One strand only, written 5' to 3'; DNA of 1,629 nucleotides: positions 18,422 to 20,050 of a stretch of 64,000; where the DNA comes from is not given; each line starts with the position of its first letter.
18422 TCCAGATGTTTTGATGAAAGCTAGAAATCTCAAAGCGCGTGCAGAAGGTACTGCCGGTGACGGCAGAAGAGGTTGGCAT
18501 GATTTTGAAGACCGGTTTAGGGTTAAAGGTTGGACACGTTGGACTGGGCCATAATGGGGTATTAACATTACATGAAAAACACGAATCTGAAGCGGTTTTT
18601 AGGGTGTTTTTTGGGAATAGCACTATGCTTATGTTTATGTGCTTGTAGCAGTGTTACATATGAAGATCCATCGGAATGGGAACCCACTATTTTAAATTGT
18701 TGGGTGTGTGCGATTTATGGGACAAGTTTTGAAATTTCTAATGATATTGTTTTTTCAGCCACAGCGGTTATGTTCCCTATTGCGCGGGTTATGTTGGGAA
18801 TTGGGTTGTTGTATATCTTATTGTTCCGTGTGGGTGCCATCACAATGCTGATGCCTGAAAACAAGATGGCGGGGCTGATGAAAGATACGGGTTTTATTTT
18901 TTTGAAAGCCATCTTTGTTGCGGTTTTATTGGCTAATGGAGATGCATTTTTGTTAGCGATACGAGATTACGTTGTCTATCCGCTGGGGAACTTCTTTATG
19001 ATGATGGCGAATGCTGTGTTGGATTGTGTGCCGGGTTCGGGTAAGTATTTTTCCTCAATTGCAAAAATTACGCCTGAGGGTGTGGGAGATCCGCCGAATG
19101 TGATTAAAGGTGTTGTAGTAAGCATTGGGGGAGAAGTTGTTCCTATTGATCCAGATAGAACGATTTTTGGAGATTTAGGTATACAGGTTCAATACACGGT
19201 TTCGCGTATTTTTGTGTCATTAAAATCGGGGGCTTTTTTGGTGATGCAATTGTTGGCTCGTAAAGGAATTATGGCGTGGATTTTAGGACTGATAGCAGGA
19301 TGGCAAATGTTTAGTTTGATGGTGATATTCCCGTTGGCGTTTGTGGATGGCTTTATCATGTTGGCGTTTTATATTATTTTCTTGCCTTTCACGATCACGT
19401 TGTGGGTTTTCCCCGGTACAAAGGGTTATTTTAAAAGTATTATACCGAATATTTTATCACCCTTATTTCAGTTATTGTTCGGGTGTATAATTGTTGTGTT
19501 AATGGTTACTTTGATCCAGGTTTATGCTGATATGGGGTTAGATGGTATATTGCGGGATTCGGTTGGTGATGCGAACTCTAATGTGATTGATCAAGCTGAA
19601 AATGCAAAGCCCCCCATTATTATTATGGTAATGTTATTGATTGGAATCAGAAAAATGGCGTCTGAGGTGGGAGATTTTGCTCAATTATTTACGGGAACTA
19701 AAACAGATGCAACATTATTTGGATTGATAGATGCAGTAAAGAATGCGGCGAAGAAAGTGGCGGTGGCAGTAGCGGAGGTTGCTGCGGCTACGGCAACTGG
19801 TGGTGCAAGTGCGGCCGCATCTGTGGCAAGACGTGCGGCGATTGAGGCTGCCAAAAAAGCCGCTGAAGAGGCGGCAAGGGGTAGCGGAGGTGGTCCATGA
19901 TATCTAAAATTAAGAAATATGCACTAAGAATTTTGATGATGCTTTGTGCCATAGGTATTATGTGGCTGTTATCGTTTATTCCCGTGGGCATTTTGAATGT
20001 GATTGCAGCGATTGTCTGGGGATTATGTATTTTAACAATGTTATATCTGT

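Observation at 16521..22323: Three tandem paralogous polytopic membrane proteins sharing a CWxC-helix-LFRVG module, with no secretion ATPase nearby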

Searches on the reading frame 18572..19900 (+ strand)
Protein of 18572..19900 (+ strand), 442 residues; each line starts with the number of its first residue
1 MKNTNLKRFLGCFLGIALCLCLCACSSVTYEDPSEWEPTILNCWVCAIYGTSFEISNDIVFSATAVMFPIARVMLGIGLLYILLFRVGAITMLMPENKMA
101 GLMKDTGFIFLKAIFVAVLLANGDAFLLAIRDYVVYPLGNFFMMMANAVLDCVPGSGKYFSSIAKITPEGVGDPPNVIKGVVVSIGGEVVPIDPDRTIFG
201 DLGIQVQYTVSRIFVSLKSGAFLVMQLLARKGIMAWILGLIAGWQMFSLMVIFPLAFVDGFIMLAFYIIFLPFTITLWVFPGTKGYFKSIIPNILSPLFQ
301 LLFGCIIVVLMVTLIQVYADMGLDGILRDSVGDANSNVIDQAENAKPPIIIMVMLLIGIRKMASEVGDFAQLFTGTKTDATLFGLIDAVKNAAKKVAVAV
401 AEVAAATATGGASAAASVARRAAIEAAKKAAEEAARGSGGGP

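Call 3: search_protein_families(library=pfam, proteins=[window:18572-19900:+], max_evalue=1)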
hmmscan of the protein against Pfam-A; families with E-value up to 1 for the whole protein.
window:18572-19900:+ (442 aa): 0 families

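Call 4: search_protein_families(library=ncbifam, proteins=[window:18572-19900:+], max_evalue=1)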
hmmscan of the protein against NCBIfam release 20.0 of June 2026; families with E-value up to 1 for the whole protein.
window:18572-19900:+ (442 aa): 0 families

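Call 36: predict_structure(alignment_id=A4)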
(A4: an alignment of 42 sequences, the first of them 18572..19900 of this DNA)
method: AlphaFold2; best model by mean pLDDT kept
length: 442 residues; sequences in the alignment: 42
mean_pLDDT: 80.4   pTM: 0.72
mean pLDDT of the five models: 80.4, 77.8, 76.9, 76.7, 76.1
residues with pLDDT >= 90: 116; 70-90: 243; 50-70: 57; < 50: 26
segments of 3 or more residues with pLDDT < 50: 158-178, 439-442
pLDDT, mean of each block of 10 residues (from residue 1): 78 83 61 65 80 89 95 97 94 91 94 96 93 89 82 59 42 48 71 84 84 84 90 91 91 86 92 95 88 87 85 84 74 69 84 88 84 77 72 78 69 65 77 64 39
secondary structure, 60 per line:
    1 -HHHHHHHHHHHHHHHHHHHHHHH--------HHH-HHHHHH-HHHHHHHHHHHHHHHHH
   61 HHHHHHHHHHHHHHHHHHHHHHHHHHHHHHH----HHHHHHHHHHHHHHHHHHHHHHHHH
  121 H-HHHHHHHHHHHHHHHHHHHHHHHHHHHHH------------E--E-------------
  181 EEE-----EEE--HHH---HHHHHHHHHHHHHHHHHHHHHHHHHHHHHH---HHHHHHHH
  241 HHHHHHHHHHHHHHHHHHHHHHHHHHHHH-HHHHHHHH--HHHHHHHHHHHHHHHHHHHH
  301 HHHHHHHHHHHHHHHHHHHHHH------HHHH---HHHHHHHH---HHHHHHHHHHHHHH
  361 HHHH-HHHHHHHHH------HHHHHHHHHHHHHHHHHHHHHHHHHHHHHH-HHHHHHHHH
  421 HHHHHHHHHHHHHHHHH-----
elements in order: H2-24 H37-42 H44-91 H96-121 H123-151 E181-183 E189-191 H200-229 H233-269 H271-278 H281-322 H329-332 H336-343 H347-364 H366-374 H381-410 H412-437
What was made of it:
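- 18572..19900 (+): Paralog 2 (442 aa). It has a lipobox-type signal, CWVC (C43-C46), a minimal VirB6-like core, and an Ala-rich helical tail. The AlphaFold model has pLDDT 80.4 and pTM 0.72 (call 36).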

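Call 40: fold_search(model_id=the predicted structure, library=pdb)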
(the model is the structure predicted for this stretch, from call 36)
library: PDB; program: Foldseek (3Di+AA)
matches with E <= 10: 191; with E <= 0.001: 0
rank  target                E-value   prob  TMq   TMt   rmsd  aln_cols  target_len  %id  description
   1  8rt9_F                1.8e-03  1.00  0.40  0.60   7.0       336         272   14  Stalk complex full-length structure (TrwJ/VirB5-TrwI/VirB6) from the fully-assembled R388 type IV secretion system det (released 2024-06-19)
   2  8rtd_L                3.4e-03  1.00  0.39  0.59   8.0       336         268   15  Stalk-Arches-IMC structure from the fully-assembled R388 type IV secretion system determined by cryo-EM. (released 2024-06-19)
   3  7o3v_J                1.4e-02  1.00  0.36  0.56   6.8       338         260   12  Stalk complex structure (TrwJ/VirB5-TrwI/VirB6) from the fully-assembled R388 type IV secretion system determined by c (released 2022-06-22)
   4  7o3v_F                2.5e-02  1.00  0.37  0.57   6.3       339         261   14  Stalk complex structure (TrwJ/VirB5-TrwI/VirB6) from the fully-assembled R388 type IV secretion system determined by c (released 2022-06-22)
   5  7o3v_G                7.9e-02  0.97  0.27  0.40  11.0       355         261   12  Stalk complex structure (TrwJ/VirB5-TrwI/VirB6) from the fully-assembled R388 type IV secretion system determined by c (released 2022-06-22)
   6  8rtd_H                1.1e-01  1.00  0.30  0.56   3.6       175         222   16  Stalk-Arches-IMC structure from the fully-assembled R388 type IV secretion system determined by cryo-EM. (released 2024-06-19)
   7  7o3v_H                1.9e-01  1.00  0.30  0.64   7.1       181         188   16  Stalk complex structure (TrwJ/VirB5-TrwI/VirB6) from the fully-assembled R388 type IV secretion system determined by c (released 2022-06-22)
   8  7o3v_I                2.6e-01  1.00  0.31  0.65   5.4       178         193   16  Stalk complex structure (TrwJ/VirB5-TrwI/VirB6) from the fully-assembled R388 type IV secretion system determined by c (released 2022-06-22)
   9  8rtd_I                2.6e-01  1.00  0.30  0.57   3.6       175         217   16  Stalk-Arches-IMC structure from the fully-assembled R388 type IV secretion system determined by cryo-EM. (released 2024-06-19)
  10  7n6g_3V               8.1e-01  0.11  0.15  0.15  46.0       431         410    7  C1 of central pair (released 2022-05-18)
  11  6xtz                  1.3e+00  0.07  0.12  0.13  34.4       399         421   11  Structure of Dally-like protein in complex with O-palmitoleoyl serine (released 2020-07-29)
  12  6gwh                  1.4e+00  0.12  0.18  0.18  25.5       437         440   13  Outward-facing conformation of a multidrug resistance MATE family transporter of the MOP superfamily. (released 2019-06-05)
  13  7zly                  1.4e+00  0.08  0.14  0.15  30.4       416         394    9  Crystal structure of human GPCR Niacin receptor (HCA2) expressed from Spodoptera frugiperda (released 2023-04-12)
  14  7n6g_3N               1.5e+00  0.08  0.13  0.14  45.5       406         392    9  C1 of central pair (released 2022-05-18)
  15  7udn_B                1.6e+00  0.13  0.17  0.24  28.6       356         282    8  Crystal structure of designed helical repeat protein RPB_PLP1_R6 in alternative conformation 2 (released 2023-03-22)
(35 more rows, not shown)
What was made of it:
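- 18572..19900 (+): The top 9 PDB fold hits are all TrwI/VirB6 (call 40).
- On VirB6/TrbL (PF04610): The next hits have probability 0.13 or less (calls 36, 40).
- Closest known: VirB6/TrbL family. Same: The helical fold is the same (call 40).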
